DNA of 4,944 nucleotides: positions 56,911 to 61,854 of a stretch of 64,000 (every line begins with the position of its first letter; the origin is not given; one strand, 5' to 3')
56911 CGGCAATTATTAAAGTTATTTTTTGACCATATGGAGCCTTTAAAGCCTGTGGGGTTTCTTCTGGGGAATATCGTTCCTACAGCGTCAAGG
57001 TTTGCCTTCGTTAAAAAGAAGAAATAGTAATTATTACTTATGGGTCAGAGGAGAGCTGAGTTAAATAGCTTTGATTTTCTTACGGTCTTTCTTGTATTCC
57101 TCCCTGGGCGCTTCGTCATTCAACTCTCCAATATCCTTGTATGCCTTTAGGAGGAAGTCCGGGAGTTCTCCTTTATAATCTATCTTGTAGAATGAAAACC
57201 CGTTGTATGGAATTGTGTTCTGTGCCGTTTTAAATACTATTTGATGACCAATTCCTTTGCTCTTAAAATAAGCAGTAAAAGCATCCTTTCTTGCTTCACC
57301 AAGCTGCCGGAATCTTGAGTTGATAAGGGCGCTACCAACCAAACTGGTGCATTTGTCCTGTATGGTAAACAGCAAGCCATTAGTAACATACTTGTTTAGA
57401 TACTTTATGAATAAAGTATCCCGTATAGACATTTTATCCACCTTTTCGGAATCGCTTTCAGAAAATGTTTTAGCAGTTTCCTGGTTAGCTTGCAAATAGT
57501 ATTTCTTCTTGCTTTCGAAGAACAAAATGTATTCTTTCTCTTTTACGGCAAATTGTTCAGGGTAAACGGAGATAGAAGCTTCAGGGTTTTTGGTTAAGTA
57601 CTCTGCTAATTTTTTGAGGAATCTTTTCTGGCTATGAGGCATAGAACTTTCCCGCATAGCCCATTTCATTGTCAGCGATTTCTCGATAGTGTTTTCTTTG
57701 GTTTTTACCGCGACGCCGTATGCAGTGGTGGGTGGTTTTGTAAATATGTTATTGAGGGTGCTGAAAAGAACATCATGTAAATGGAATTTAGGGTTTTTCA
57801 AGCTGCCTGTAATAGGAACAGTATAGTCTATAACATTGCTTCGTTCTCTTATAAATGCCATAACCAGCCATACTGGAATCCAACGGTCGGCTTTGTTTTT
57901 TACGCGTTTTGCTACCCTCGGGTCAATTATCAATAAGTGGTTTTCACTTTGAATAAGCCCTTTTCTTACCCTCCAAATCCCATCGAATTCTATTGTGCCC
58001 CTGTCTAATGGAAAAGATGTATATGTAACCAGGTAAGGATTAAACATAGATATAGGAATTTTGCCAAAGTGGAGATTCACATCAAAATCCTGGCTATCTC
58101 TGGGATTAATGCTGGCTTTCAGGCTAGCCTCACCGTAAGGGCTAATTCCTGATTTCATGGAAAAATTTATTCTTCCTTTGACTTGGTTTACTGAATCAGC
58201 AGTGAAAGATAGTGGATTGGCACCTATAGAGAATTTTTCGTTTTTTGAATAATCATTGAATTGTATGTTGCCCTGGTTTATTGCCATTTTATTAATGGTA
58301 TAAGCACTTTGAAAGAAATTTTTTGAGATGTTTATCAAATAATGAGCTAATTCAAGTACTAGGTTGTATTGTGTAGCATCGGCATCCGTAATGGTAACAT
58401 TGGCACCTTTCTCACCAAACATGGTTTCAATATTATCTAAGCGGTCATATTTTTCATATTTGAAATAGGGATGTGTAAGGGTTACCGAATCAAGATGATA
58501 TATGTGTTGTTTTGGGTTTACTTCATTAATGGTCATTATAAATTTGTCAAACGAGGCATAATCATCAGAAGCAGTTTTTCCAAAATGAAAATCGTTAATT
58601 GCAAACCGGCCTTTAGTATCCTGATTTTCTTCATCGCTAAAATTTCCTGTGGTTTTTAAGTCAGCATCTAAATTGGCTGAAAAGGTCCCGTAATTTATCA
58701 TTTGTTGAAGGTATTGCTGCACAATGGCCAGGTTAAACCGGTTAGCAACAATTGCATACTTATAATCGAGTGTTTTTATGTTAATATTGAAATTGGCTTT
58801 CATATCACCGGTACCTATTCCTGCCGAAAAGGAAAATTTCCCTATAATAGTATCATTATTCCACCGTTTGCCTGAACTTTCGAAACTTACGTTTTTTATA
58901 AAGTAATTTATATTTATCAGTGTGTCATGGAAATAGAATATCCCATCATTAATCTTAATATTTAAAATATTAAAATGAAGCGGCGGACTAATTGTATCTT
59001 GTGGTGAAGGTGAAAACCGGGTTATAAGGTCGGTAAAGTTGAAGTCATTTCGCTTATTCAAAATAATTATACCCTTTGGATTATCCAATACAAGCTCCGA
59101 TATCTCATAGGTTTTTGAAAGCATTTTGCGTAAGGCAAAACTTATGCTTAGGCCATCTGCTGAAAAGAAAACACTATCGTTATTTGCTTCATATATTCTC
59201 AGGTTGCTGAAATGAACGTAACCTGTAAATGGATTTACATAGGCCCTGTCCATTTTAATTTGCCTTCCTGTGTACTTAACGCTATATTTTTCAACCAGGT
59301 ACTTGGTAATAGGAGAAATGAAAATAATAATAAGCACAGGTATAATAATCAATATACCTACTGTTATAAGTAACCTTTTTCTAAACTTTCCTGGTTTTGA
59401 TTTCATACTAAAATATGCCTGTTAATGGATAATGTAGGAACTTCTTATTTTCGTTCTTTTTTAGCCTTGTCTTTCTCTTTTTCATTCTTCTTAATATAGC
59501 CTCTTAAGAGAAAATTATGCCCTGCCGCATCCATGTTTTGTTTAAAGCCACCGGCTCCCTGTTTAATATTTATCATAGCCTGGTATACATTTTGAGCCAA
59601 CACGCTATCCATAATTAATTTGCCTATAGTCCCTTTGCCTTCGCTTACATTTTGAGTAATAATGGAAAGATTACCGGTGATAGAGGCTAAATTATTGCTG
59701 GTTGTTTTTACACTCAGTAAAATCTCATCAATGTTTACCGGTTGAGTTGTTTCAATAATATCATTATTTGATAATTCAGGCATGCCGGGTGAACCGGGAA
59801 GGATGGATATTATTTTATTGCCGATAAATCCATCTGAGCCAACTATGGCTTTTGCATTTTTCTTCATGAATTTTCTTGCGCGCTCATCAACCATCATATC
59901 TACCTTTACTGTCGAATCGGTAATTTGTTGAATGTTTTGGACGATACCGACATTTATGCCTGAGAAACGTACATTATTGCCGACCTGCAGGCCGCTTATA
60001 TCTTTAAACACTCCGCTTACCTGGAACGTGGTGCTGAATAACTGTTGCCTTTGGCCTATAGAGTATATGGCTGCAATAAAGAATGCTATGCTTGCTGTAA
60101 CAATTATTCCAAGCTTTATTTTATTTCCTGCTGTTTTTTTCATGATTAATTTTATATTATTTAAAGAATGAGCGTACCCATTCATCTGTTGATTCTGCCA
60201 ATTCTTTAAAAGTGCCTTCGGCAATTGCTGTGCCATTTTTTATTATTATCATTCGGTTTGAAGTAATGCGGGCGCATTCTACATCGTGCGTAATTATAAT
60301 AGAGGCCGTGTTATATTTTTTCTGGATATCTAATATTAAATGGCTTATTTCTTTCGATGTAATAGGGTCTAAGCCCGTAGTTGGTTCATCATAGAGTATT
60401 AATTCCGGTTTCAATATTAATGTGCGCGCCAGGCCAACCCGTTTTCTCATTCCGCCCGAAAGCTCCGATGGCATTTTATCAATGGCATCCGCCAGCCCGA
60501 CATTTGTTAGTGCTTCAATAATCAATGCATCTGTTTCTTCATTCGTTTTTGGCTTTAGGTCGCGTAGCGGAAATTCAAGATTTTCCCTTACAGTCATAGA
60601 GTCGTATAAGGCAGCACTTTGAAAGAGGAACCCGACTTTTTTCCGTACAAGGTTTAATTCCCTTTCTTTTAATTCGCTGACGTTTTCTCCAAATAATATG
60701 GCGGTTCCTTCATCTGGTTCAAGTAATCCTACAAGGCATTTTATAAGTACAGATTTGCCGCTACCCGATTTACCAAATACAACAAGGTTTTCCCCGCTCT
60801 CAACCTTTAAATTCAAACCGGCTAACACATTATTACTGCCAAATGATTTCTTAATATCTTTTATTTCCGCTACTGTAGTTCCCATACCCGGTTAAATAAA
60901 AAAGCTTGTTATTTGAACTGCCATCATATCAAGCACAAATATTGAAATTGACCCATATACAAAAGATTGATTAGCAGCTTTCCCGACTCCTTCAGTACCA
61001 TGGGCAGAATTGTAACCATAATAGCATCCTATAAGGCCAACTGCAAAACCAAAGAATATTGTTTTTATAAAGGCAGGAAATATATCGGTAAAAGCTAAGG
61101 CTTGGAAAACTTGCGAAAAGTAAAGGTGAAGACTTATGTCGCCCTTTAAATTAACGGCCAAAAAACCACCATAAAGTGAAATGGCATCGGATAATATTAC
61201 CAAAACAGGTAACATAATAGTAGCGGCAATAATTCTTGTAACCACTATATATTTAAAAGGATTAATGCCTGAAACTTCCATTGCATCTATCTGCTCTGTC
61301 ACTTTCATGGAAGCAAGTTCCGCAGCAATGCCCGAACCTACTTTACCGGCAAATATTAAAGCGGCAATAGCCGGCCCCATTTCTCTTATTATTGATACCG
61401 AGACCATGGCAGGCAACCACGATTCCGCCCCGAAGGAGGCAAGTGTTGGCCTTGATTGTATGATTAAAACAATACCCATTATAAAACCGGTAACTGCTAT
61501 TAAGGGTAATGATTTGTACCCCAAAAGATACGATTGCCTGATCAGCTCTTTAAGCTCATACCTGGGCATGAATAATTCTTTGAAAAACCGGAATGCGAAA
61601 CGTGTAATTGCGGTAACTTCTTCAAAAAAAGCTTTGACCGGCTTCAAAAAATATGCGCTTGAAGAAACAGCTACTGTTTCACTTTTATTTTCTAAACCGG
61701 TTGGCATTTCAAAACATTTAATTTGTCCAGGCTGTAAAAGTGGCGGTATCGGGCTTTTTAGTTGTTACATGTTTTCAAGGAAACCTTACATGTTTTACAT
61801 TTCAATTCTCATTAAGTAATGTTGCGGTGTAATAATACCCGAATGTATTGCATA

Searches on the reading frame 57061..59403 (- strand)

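Call 94: search_protein_families(library=pfam, proteins=[window:57061-59403:-], max_evalue=0.0001)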
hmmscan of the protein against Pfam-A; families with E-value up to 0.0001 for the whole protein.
window:57061-59403:- (780 aa): 2 families
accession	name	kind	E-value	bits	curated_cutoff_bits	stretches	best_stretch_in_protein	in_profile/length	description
PF05359.17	DUF748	-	1.7e-65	222.2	50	2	170-642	483-943/1037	Domain of Unknown Function (DUF748)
PF05170.20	AsmA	-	6.2e-06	25.7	29.8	1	6-192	3-210/607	AsmA family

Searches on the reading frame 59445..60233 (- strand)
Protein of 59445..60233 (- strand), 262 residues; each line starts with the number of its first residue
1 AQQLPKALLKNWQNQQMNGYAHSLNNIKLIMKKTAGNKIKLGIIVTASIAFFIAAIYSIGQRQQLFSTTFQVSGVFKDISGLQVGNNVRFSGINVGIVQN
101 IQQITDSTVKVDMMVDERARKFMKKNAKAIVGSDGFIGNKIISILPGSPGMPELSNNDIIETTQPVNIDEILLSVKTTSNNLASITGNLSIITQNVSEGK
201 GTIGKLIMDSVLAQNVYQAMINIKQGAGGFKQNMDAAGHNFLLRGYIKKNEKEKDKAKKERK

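Call 94: search_protein_families(library=pfam, proteins=[window:59445-60233:-], max_evalue=0.0001)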
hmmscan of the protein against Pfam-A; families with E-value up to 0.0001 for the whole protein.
window:59445-60233:- (262 aa): 1 family
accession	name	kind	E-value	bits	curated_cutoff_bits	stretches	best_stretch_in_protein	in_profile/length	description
PF02470.25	MlaD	-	4.7e-15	56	25.1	1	71-147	4-81/81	MlaD protein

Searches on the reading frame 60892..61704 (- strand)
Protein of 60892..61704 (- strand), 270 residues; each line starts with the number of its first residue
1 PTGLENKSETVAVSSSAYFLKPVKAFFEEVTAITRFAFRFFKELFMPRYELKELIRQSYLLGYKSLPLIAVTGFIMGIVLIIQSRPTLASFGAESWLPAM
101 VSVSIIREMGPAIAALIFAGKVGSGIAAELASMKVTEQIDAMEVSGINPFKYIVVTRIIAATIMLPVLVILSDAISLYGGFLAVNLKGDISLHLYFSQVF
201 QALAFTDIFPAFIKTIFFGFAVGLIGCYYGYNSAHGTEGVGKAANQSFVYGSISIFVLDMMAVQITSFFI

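Call 94: search_protein_families(library=pfam, proteins=[window:60892-61704:-], max_evalue=0.0001)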
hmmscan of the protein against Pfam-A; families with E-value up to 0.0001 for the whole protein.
window:60892-61704:- (270 aa): 1 family
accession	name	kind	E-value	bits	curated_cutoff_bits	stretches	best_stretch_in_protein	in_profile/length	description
PF02405.21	MlaE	-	5e-74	248.9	22.5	1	55-264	2-211/212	Permease MlaE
